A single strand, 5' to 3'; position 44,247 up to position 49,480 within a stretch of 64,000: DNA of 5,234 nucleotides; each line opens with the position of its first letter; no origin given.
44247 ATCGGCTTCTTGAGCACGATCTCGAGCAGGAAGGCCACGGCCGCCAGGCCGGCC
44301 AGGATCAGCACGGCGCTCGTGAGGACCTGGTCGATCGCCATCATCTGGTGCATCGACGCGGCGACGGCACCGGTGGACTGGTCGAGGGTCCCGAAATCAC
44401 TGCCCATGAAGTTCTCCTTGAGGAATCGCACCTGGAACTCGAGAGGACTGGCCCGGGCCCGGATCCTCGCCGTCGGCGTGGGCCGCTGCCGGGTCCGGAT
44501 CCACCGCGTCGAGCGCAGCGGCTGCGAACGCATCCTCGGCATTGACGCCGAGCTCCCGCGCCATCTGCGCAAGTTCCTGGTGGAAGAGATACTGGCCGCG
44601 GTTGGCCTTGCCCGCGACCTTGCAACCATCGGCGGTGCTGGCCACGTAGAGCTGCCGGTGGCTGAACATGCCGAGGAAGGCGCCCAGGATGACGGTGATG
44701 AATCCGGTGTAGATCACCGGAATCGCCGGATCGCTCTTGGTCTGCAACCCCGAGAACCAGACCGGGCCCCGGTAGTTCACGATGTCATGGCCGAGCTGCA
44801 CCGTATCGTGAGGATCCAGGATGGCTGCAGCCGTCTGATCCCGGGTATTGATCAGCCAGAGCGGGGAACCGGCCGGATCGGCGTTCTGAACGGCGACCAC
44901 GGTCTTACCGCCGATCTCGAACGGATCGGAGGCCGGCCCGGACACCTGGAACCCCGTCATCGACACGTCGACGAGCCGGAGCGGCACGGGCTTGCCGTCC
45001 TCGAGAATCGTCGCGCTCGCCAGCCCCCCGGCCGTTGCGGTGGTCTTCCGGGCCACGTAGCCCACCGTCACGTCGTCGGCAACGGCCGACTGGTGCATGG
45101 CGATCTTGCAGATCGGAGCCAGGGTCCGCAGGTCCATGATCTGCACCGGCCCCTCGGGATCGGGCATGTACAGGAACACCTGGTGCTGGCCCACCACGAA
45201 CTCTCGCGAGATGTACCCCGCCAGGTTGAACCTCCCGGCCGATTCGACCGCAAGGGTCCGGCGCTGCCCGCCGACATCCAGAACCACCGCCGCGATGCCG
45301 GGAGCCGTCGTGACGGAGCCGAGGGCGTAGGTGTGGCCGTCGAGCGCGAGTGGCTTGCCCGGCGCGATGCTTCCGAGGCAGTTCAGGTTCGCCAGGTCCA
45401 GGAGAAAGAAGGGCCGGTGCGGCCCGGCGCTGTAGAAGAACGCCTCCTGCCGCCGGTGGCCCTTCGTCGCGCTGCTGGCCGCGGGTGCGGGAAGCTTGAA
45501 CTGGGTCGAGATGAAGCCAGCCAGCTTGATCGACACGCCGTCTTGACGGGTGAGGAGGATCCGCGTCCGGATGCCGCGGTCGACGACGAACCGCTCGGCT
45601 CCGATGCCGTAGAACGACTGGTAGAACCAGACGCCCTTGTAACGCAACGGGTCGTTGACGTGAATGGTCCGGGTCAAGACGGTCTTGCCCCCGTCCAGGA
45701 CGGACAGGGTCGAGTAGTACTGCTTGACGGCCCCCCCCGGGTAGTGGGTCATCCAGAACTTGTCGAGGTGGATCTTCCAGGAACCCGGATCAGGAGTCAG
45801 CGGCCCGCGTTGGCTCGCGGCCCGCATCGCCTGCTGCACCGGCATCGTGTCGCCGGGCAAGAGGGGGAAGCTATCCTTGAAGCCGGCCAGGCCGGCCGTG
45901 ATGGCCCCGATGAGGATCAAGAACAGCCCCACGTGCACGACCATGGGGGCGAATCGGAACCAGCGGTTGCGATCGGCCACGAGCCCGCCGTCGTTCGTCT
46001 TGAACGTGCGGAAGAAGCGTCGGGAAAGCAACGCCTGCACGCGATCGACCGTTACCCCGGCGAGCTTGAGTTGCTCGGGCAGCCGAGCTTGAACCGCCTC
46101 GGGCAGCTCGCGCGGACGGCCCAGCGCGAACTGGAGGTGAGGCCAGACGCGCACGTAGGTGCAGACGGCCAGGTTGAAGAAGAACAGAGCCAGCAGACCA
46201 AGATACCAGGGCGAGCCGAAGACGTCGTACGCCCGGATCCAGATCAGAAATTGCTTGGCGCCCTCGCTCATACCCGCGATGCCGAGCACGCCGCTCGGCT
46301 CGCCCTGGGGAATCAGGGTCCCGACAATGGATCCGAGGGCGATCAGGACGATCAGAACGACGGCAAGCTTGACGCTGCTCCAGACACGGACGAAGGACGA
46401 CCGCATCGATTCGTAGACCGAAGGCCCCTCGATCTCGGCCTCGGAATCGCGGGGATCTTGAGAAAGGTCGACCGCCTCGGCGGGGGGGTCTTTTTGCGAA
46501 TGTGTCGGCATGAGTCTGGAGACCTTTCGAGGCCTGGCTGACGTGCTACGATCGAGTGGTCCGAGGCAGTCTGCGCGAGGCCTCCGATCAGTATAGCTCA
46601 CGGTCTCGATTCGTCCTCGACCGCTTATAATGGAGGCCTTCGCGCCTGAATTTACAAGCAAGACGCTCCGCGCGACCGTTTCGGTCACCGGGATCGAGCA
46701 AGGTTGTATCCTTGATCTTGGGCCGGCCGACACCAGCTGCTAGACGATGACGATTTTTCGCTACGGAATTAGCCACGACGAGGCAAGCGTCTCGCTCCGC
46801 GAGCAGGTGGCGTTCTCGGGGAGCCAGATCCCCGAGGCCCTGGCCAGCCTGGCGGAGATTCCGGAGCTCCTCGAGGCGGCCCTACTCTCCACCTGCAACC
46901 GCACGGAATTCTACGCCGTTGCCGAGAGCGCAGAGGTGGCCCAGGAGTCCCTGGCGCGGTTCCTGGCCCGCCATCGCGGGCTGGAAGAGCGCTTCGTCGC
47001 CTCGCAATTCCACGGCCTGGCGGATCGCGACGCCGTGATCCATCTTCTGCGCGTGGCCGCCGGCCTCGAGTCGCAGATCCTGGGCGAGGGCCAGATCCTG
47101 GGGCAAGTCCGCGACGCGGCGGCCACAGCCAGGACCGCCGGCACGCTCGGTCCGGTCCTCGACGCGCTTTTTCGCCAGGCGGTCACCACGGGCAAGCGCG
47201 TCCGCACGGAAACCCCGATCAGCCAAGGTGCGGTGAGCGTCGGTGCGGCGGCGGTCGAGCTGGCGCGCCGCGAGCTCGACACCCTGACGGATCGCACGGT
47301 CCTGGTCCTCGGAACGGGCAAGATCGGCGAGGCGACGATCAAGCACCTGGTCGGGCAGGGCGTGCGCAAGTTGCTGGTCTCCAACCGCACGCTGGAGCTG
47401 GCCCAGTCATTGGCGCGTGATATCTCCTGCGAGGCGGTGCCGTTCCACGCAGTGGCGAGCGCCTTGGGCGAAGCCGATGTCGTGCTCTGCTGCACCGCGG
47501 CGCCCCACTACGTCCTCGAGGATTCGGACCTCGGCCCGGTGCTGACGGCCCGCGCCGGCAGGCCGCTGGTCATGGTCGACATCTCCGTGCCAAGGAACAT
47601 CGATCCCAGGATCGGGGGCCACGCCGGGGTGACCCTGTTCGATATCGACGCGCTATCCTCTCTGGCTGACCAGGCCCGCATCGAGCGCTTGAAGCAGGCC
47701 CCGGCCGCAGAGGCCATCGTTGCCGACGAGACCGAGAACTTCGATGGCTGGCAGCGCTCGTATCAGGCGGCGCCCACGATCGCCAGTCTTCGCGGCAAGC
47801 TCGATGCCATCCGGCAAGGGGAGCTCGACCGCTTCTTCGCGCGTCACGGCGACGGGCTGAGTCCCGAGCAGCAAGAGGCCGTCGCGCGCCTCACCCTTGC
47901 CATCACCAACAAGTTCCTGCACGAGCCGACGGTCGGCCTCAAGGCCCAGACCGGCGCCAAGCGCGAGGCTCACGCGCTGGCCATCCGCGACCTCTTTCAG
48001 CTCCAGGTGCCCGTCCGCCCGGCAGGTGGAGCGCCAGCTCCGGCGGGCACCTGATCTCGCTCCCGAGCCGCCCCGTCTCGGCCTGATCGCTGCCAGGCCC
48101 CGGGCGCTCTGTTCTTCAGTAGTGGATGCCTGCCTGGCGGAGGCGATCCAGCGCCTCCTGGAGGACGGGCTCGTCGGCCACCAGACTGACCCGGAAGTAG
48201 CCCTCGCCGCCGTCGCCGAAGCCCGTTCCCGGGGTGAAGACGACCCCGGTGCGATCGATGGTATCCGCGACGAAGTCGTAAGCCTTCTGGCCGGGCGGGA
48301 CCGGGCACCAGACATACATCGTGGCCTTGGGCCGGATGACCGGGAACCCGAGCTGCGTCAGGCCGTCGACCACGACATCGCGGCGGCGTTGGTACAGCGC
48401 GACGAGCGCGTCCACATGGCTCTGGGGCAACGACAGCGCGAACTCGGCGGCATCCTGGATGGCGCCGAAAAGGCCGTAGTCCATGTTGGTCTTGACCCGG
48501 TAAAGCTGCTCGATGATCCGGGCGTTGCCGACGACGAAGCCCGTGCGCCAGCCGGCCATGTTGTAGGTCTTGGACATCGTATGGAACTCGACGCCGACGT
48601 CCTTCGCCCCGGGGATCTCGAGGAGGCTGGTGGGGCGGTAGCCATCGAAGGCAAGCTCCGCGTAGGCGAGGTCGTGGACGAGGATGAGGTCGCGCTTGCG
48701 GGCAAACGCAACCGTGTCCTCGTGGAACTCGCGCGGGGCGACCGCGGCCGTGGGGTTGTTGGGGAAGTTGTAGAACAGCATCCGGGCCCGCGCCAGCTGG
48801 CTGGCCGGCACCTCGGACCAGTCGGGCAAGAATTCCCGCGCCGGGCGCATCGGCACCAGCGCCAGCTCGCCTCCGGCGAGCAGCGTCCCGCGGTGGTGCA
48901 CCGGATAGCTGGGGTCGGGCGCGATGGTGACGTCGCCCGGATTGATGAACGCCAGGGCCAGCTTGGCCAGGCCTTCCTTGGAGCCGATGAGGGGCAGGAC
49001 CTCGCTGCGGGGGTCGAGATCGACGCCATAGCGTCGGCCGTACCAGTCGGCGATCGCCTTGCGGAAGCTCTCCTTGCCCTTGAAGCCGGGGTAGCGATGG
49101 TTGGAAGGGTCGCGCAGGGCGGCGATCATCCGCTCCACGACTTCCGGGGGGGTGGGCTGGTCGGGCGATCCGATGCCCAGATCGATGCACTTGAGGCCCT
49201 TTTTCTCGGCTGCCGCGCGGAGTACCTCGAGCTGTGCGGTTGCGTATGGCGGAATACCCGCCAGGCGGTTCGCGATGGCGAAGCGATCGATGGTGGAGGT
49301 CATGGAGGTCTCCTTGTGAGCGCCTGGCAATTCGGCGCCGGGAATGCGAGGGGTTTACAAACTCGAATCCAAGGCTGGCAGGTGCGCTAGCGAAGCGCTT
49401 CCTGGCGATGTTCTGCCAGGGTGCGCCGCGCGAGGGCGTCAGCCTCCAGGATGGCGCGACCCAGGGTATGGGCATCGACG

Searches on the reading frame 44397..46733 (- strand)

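Call 46: search_protein_families(library=pfam, proteins=[window:44397-46733:-], max_evalue=0.0001)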
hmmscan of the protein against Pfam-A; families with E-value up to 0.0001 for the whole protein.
window:44397-46733:- (778 aa): 1 family
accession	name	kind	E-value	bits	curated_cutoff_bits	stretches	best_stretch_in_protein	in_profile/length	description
PF05140.19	ResB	-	1.3e-65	222.6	24.6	1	121-721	1-485/486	ResB-like family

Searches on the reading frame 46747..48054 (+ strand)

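Call 46: search_protein_families(library=pfam, proteins=[window:46747-48054:+], max_evalue=0.0001)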
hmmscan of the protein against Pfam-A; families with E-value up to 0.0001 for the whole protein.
window:46747-48054:+ (435 aa): 5 families
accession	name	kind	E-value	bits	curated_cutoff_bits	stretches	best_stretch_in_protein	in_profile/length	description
PF05201.20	GlutR_N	-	1.7e-49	167.9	27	1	7-156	2-151/151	Glutamyl-tRNAGlu reductase, N-terminal domain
PF01488.26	Shikimate_DH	-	2.2e-35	122.2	24.3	1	171-305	1-137/138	Shikimate / quinate 5-dehydrogenase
PF00745.25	GlutR_dimer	-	6.1e-26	91.1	22.9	1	320-419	1-99/99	Glutamyl-tRNAGlu reductase, dimerisation domain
PF03807.23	F420_oxidored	-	1.3e-06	29.3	21.6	1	185-254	2-71/94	NADP oxidoreductase coenzyme F420-dependent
PF02826.25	2-Hacid_dh_C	-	5.2e-05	23.1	25.1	1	174-251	28-100/178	D-isomer specific 2-hydroxyacid dehydrogenase, NAD binding domain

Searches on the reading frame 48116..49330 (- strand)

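Call 46: search_protein_families(library=pfam, proteins=[window:48116-49330:-], max_evalue=0.0001)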
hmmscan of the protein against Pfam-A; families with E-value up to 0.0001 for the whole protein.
window:48116-49330:- (404 aa): 1 family
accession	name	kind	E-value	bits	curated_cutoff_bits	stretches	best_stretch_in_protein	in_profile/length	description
PF00155.27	Aminotran_1_2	-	1.6e-62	212.2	19.7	1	47-397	2-361/361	Aminotransferase class I and II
